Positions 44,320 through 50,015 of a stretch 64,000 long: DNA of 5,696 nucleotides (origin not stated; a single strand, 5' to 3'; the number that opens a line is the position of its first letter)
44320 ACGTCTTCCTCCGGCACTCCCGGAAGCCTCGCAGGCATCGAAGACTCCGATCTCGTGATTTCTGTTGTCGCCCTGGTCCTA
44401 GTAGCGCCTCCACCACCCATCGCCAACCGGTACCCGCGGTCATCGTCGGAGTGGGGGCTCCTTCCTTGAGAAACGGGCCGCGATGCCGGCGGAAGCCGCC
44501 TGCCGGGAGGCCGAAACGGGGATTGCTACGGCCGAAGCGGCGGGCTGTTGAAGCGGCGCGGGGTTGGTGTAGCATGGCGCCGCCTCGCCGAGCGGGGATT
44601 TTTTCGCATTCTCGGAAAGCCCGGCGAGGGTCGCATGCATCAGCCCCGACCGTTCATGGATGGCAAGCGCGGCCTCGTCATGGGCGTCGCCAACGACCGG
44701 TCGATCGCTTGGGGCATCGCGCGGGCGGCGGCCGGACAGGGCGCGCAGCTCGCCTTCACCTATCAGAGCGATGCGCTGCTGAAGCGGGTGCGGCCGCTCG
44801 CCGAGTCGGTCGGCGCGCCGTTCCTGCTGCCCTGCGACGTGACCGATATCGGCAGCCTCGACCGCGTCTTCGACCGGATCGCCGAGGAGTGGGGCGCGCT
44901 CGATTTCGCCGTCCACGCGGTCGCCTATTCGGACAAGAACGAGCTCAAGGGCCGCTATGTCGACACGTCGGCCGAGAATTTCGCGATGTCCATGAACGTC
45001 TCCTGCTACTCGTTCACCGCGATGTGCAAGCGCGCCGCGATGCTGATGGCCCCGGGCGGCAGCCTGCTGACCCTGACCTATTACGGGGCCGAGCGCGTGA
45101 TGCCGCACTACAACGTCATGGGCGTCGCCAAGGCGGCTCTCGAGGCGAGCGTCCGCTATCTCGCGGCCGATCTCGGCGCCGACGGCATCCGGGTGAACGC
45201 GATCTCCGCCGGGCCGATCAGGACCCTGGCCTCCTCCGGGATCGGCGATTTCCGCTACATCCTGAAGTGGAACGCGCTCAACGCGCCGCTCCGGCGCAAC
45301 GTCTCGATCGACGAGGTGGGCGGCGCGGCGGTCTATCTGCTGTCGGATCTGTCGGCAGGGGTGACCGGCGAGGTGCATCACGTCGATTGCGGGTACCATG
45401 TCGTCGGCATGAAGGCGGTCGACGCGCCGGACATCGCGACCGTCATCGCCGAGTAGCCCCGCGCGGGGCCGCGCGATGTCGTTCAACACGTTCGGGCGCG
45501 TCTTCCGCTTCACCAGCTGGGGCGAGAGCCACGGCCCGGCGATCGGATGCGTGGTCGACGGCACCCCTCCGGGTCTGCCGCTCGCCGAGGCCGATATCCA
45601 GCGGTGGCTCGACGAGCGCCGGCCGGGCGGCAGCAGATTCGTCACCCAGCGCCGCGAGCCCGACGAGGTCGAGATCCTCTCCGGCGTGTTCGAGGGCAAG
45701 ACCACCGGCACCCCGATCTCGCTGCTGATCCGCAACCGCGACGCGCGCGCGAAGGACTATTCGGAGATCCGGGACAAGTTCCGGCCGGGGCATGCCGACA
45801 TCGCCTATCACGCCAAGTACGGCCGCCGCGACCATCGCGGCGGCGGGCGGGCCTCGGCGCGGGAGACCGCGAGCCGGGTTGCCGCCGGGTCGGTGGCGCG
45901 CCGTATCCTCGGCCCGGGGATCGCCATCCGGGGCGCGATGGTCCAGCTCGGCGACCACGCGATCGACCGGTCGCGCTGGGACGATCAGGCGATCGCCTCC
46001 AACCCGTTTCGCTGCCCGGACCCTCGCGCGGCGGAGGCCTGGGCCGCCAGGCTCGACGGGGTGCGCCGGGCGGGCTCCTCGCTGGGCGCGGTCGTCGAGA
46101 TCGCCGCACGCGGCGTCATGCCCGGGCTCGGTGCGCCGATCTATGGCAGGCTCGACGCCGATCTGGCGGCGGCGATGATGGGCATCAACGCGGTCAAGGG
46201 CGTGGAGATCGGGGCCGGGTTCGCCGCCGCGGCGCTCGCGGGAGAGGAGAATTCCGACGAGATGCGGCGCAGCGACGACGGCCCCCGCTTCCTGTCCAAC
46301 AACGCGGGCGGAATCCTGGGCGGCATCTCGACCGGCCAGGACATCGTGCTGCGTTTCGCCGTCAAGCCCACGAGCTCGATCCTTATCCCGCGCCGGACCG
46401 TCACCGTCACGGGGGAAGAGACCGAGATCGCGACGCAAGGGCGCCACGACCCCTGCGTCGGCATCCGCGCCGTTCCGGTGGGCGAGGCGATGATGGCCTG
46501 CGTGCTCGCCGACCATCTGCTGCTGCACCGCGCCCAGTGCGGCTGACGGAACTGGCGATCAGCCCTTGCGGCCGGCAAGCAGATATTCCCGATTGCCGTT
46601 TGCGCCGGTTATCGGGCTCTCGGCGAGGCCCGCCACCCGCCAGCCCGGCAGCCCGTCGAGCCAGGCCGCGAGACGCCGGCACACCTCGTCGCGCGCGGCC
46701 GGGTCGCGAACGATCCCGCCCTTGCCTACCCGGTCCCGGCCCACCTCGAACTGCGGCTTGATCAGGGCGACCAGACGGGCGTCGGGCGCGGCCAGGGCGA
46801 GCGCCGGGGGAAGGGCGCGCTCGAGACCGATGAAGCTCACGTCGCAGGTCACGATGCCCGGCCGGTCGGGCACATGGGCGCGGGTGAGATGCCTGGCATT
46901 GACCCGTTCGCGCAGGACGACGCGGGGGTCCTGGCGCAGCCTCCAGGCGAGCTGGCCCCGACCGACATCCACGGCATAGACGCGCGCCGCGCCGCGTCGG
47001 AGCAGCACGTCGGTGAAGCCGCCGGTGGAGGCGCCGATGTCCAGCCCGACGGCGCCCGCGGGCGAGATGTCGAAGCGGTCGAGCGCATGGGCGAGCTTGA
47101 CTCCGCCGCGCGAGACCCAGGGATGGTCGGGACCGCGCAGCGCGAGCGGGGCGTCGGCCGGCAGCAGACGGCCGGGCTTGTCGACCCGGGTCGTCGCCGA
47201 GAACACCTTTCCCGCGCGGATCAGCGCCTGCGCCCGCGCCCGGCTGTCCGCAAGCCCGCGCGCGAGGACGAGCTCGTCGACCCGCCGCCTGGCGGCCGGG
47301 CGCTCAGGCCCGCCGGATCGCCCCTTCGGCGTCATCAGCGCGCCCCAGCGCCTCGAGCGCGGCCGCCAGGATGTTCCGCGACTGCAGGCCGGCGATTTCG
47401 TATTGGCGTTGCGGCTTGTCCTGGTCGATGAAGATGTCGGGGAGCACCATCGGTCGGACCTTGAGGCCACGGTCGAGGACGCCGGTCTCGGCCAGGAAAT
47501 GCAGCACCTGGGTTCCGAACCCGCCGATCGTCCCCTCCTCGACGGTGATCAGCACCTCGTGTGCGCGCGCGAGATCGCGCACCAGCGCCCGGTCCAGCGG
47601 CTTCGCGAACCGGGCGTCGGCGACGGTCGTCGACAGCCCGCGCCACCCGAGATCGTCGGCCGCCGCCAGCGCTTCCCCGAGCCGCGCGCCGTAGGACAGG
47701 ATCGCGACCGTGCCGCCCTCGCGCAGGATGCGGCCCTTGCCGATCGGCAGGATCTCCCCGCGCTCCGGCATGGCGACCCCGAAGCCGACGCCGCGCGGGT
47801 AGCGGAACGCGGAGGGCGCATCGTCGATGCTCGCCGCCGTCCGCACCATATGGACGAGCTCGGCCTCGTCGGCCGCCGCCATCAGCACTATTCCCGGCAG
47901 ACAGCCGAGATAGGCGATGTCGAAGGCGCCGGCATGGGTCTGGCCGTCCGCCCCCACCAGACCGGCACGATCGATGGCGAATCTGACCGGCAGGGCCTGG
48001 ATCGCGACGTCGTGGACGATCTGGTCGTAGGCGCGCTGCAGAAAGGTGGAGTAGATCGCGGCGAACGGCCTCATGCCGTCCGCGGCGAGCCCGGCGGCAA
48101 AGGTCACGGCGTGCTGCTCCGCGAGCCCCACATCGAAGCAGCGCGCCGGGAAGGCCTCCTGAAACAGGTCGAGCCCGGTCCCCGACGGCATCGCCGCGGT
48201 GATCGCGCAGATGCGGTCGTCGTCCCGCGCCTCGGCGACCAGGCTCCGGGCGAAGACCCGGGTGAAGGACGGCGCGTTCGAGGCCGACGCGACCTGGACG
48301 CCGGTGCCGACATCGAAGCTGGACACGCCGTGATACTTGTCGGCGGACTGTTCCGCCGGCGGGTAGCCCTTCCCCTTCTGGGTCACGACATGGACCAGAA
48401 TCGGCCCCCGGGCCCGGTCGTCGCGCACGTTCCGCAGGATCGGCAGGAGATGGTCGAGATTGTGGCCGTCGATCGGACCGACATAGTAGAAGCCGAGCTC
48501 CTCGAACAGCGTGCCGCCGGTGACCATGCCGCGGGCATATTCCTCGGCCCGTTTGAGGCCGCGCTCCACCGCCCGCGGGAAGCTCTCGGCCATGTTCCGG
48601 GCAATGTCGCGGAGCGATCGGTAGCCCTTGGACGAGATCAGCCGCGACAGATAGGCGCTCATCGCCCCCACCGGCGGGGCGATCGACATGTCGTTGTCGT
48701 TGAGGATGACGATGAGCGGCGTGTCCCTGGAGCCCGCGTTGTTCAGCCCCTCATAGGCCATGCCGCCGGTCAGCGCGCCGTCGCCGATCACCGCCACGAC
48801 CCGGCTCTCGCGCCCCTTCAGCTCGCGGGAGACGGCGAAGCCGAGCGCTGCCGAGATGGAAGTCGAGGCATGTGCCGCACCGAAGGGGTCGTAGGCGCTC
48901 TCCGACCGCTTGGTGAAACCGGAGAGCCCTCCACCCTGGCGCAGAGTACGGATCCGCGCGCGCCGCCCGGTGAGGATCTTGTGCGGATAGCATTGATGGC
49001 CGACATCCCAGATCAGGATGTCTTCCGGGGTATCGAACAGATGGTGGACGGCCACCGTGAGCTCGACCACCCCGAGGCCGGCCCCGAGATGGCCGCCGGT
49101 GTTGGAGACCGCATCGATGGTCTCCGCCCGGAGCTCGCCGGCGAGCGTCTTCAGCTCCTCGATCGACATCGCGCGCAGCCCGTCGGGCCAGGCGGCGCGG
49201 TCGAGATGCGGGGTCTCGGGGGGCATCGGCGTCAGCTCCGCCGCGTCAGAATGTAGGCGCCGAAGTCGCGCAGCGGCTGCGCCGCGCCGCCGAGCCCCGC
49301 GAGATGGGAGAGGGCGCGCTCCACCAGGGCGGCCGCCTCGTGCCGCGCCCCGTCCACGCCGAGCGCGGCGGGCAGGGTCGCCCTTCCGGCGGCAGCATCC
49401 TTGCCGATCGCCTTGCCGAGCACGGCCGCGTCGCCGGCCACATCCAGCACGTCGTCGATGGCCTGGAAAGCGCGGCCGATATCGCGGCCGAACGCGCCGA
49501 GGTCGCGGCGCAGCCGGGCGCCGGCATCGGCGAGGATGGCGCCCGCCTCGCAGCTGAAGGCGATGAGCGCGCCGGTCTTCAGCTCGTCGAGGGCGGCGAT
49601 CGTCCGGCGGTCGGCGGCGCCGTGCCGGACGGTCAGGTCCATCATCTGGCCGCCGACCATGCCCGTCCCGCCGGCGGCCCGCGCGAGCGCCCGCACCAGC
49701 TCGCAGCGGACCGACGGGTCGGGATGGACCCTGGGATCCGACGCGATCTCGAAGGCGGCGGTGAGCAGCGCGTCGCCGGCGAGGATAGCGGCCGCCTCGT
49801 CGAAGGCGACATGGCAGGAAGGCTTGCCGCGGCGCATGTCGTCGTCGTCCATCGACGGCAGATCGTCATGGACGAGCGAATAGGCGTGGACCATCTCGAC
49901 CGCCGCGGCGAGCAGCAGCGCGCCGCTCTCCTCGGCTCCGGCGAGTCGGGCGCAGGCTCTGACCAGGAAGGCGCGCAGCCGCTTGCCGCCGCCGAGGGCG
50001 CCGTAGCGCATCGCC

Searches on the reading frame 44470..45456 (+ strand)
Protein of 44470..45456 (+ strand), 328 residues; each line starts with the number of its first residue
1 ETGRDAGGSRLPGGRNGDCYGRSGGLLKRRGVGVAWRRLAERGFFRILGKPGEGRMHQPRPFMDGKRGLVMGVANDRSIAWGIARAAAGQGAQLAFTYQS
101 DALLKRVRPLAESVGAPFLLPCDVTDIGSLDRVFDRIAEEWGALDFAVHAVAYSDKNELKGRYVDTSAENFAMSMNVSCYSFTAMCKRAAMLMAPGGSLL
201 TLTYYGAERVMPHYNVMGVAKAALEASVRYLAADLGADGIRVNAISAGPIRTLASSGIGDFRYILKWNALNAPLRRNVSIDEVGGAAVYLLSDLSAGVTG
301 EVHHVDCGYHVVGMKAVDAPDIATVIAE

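Call 41: search_protein_families(library=pfam, proteins=[window:44470-45456:+], max_evalue=0.00001)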
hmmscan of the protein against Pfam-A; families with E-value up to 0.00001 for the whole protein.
window:44470-45456:+ (328 aa): 2 families
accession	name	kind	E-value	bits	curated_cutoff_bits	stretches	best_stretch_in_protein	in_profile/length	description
PF13561.12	adh_short_C2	-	5.4e-92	308.1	27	1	72-310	1-236/236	Enoyl-(Acyl carrier protein) reductase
PF00106.31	adh_short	-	3.9e-16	59.6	26.6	1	76-254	9-186/195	short chain dehydrogenase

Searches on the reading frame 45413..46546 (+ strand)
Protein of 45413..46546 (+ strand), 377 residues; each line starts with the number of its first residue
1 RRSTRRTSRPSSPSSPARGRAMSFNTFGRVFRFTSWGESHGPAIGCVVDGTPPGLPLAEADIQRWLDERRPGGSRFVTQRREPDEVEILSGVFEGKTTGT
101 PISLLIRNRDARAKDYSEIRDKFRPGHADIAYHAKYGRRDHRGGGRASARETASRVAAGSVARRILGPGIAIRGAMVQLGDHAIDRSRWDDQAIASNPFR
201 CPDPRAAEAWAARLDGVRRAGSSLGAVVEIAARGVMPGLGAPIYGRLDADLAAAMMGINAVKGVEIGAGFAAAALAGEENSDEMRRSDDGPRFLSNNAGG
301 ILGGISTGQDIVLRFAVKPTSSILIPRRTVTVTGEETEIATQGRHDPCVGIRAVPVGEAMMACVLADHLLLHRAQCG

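Call 41: search_protein_families(library=pfam, proteins=[window:45413-46546:+], max_evalue=0.00001)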
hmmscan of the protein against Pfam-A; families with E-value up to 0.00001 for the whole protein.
window:45413-46546:+ (377 aa): 1 family
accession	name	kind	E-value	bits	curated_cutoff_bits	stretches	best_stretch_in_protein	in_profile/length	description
PF01264.26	Chorismate_synt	-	1.2e-133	445.3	27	1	31-370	1-327/327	Chorismate synthase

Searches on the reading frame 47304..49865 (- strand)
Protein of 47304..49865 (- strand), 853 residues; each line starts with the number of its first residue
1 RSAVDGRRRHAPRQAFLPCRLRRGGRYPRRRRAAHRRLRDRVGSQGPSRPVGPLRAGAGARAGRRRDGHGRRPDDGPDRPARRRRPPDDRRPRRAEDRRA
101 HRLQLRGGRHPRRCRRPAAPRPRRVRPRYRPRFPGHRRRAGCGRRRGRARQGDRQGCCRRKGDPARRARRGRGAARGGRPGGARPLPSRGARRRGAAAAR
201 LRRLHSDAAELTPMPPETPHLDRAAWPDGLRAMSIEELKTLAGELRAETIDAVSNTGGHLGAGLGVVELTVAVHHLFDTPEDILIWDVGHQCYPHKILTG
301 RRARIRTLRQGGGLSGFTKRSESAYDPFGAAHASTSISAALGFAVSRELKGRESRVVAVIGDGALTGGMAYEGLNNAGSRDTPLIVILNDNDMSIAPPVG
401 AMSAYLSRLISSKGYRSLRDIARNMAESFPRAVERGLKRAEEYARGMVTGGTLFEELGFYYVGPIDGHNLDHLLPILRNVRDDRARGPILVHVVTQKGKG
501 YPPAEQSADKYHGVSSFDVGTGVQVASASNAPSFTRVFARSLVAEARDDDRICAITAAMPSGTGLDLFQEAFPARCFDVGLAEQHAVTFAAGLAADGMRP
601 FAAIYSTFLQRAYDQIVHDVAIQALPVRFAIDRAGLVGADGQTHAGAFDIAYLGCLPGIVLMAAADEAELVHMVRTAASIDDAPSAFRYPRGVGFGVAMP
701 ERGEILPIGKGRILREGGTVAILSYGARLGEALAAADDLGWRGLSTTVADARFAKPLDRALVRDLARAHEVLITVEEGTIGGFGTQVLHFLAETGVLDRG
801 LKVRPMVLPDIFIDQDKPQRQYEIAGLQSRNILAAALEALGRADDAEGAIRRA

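Call 41: search_protein_families(library=pfam, proteins=[window:47304-49865:-], max_evalue=0.00001)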
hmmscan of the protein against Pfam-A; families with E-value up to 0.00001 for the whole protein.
window:47304-49865:- (853 aa): 4 families
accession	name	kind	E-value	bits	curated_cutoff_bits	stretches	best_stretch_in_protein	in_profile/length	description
PF13292.11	DXP_synthase_N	-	3.3e-115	384.5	21.2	1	222-495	2-274/274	1-deoxy-D-xylulose-5-phosphate synthase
PF02779.29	Transket_pyr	-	1.6e-42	145.5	27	1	533-692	4-170/174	Transketolase, pyrimidine binding domain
PF02780.25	Transketolase_C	-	4.7e-27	94.8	25.9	1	709-832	1-124/124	Transketolase, C-terminal domain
PF00676.26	E1_dh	-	8e-06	25.5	22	0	311-398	81-168/300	Dehydrogenase E1 component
